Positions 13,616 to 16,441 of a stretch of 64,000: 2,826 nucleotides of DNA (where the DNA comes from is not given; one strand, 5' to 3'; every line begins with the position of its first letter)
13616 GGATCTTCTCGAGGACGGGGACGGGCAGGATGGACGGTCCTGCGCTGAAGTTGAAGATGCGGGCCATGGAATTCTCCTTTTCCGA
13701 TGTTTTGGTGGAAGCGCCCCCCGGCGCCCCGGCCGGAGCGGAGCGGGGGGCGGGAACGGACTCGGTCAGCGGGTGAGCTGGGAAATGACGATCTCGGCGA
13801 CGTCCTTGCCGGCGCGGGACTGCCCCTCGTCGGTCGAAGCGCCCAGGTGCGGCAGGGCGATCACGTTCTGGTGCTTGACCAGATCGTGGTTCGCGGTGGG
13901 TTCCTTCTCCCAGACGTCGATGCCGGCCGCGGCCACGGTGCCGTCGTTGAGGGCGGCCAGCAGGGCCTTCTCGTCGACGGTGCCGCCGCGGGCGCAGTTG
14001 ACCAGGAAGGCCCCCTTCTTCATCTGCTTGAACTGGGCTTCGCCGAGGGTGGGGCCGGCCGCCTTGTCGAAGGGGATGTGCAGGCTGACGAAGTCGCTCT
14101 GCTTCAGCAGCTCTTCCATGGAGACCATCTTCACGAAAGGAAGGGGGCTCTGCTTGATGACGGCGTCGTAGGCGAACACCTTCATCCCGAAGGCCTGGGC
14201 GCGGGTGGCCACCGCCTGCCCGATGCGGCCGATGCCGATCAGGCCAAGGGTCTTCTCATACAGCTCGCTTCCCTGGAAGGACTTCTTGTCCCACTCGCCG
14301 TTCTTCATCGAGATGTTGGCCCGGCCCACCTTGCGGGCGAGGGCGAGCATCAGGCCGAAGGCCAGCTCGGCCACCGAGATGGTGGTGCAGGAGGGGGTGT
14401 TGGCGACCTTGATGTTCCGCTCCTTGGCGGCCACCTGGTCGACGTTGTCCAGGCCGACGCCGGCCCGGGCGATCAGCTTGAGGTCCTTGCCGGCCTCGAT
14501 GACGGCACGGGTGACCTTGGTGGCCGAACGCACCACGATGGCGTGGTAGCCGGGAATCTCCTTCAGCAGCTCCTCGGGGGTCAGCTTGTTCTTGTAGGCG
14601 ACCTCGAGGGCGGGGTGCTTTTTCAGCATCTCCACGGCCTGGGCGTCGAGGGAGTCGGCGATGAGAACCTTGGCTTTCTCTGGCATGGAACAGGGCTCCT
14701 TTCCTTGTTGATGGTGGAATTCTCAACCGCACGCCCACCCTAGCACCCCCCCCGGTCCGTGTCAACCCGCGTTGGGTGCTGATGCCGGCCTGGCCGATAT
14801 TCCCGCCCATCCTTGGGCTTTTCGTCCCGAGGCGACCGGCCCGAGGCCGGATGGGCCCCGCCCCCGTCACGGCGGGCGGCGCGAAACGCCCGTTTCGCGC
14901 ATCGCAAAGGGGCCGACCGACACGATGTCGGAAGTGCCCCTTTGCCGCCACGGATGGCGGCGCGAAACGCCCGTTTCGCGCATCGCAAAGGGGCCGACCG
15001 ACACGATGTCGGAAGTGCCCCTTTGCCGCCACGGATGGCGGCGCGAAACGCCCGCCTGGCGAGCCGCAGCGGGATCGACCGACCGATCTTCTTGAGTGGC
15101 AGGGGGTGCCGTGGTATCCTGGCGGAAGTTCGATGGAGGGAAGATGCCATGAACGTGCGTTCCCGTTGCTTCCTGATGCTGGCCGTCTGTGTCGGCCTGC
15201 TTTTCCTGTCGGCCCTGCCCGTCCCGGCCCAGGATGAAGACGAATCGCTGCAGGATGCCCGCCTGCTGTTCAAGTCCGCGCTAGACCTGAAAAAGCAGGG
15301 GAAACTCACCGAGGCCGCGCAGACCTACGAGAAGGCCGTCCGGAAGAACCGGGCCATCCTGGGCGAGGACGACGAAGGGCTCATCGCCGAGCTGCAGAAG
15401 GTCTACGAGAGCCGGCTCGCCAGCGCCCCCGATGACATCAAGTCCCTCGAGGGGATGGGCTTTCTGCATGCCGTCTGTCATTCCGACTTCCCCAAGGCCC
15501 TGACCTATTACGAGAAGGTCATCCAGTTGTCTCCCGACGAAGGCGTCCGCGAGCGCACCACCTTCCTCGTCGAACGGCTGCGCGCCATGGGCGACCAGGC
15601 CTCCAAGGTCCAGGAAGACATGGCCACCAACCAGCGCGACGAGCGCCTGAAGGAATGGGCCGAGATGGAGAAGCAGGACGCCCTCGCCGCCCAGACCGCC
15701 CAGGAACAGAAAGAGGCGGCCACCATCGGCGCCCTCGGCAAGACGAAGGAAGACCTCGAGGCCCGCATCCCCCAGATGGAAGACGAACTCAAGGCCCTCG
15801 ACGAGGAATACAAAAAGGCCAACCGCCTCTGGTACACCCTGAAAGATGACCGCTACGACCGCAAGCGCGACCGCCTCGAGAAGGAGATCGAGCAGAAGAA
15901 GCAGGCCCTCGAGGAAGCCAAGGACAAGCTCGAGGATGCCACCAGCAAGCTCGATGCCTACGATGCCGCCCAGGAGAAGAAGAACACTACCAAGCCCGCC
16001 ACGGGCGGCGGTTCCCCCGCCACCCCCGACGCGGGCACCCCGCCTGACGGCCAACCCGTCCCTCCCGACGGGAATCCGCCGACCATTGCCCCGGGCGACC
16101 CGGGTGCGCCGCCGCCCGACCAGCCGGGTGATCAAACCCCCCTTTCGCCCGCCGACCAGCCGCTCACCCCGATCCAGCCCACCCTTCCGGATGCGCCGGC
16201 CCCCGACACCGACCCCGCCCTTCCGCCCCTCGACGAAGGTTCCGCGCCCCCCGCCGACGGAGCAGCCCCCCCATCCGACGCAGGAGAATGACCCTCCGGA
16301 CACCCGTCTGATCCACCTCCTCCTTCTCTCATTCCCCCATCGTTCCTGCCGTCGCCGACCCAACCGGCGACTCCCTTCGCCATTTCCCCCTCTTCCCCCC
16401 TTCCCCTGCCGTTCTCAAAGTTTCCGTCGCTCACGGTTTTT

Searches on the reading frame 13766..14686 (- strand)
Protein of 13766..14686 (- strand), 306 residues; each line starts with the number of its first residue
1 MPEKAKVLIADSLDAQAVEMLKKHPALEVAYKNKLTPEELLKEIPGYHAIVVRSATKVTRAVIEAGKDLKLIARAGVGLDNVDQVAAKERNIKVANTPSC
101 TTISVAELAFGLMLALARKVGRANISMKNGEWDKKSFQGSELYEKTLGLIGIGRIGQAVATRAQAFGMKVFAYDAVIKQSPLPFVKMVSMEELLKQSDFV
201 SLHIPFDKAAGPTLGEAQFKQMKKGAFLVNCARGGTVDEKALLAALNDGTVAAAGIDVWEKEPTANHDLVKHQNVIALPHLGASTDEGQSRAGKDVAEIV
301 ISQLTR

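Call 47: search_protein_families(library=pfam, proteins=[window:13766-14686:-])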
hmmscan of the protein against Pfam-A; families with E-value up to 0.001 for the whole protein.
window:13766-14686:- (306 aa): 3 families
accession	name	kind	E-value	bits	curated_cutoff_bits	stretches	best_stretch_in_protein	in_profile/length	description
PF02826.25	2-Hacid_dh_C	-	6.8e-60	201.9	25.1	1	110-282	1-178/178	D-isomer specific 2-hydroxyacid dehydrogenase, NAD binding domain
PF00389.36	2-Hacid_dh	-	1.3e-33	115.9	24.6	1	7-301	1-121/134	D-isomer specific 2-hydroxyacid dehydrogenase, catalytic domain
PF03446.21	NAD_binding_2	-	0.00021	21.8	21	1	147-246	2-107/161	NAD binding domain of 6-phosphogluconate dehydrogenase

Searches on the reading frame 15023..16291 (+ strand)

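Call 46: search_protein_families(library=pfam, proteins=[window:15023-16291:+])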
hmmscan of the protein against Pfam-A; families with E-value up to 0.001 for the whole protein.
window:15023-16291:+ (422 aa): 6 families
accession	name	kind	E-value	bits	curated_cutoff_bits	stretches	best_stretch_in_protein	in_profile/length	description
PF00515.34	TPR_1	-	2e-06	27.8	27.8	0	155-172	16-33/34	Tetratricopeptide repeat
PF07719.23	TPR_2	-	6.7e-06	26.3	27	0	79-109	1-31/34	Tetratricopeptide repeat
PF13414.12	TPR_11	-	9.6e-05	22.4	26.8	0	89-109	4-24/42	TPR repeat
PF25068.1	ARM_TT21_4th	-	0.00014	22.6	30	1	155-267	14-126/153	Tetratricopeptide repeat protein 21 forth ARM domain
PF13176.12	TPR_7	-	0.00067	20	27.9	0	90-110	10-32/36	Tetratricopeptide repeat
PF13374.12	TPR_10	-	0.00079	19.8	27.5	0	86-116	9-39/42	Tetratricopeptide repeat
